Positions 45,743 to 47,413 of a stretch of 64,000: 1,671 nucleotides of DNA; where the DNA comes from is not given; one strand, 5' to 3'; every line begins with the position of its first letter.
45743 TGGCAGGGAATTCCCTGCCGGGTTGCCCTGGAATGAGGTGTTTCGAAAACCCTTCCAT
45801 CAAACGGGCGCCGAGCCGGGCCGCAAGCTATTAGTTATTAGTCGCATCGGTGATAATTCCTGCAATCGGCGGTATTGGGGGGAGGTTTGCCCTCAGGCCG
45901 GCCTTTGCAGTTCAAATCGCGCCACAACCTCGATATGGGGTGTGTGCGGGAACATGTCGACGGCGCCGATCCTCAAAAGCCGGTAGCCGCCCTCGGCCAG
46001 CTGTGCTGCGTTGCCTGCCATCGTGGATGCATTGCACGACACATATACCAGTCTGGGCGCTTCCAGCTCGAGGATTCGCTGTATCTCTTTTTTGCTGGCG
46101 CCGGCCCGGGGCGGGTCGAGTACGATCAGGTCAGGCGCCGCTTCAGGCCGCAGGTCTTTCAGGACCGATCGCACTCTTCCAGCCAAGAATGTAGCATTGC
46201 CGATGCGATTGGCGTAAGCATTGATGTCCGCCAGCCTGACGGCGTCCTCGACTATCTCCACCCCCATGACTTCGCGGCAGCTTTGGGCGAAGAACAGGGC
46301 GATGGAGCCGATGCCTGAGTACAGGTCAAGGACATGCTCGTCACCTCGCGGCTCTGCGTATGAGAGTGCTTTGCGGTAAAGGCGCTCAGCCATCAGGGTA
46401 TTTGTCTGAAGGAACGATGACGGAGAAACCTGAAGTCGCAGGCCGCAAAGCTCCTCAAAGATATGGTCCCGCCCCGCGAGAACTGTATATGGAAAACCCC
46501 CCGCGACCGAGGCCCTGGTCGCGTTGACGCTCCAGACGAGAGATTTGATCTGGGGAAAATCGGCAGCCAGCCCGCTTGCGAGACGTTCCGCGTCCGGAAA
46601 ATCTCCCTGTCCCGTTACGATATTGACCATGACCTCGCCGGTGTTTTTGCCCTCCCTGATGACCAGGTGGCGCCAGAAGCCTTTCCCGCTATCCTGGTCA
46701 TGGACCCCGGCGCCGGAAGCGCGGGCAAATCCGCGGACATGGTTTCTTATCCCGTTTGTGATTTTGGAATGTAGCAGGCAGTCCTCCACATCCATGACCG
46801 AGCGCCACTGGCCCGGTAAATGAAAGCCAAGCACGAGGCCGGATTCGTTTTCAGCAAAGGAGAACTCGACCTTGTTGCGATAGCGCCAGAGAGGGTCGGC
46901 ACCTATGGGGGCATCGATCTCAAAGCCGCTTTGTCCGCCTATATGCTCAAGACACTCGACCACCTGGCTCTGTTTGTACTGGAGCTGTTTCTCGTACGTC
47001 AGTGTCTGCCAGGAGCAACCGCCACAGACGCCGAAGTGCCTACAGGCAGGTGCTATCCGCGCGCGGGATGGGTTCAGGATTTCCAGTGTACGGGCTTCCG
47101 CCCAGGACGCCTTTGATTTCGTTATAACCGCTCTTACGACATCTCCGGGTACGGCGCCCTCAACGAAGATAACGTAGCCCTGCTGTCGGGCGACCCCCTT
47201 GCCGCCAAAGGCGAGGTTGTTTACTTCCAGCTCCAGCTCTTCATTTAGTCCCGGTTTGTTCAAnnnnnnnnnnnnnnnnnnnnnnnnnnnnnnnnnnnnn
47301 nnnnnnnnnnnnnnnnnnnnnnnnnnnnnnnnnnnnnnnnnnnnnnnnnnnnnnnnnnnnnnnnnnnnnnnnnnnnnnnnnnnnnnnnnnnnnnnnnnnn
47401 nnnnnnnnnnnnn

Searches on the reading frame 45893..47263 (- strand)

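Call 17: search_protein_families(library=ncbifam, proteins=[window:45893-47263:-], max_evalue=1e-8)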
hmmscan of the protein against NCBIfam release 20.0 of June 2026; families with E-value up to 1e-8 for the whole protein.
window:45893-47263:- (456 aa): 9 families
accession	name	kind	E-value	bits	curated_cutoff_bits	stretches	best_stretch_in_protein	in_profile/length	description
TIGR00479.1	rumA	equivalog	2.3e-107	359.5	183.55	1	18-445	2-432/432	23S rRNA (uracil(1939)-C(5))-methyltransferase RlmD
NF009639.0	PRK13168.1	equivalog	1.9e-82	277.5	458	2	272-451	265-444/446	23S rRNA (uracil(1939)-C(5))-methyltransferase RlmD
NF002910.0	PRK03522.2-3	equivalog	5e-56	190.4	558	1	74-450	3-380/383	23S rRNA (uracil(747)-C(5))-methyltransferase RlmC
NF002909.0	PRK03522.2-1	equivalog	1.3e-48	166.1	553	1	74-449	3-370/374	23S rRNA (uracil(747)-C(5))-methyltransferase RlmC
TIGR02085.1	meth_trns_rumB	equivalog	1.3e-38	133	429.5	1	78-448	8-370/374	23S rRNA (uracil(747)-C(5))-methyltransferase RlmC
NF002913.0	PRK03522.2-6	equivalog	1.4e-22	80.6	537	1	142-345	9-213/342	23S rRNA (uracil(747)-C(5))-methyltransferase RlmC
TIGR02143.1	trmA_only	equivalog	8.2e-19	67.8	334.65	1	280-446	170-345/352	tRNA (uridine(54)-C5)-methyltransferase TrmA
NF053718.1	23SC1962Mtase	equivalog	2.2e-10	39.8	575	1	304-397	207-301/383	23S rRNA (cytosine(1962)-C(5))-methyltransferase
TIGR03534.1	RF_mod_PrmC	equivalog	1e-09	38.2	199.1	1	271-385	54-165/253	peptide chain release factor N(5)-glutamine methyltransferase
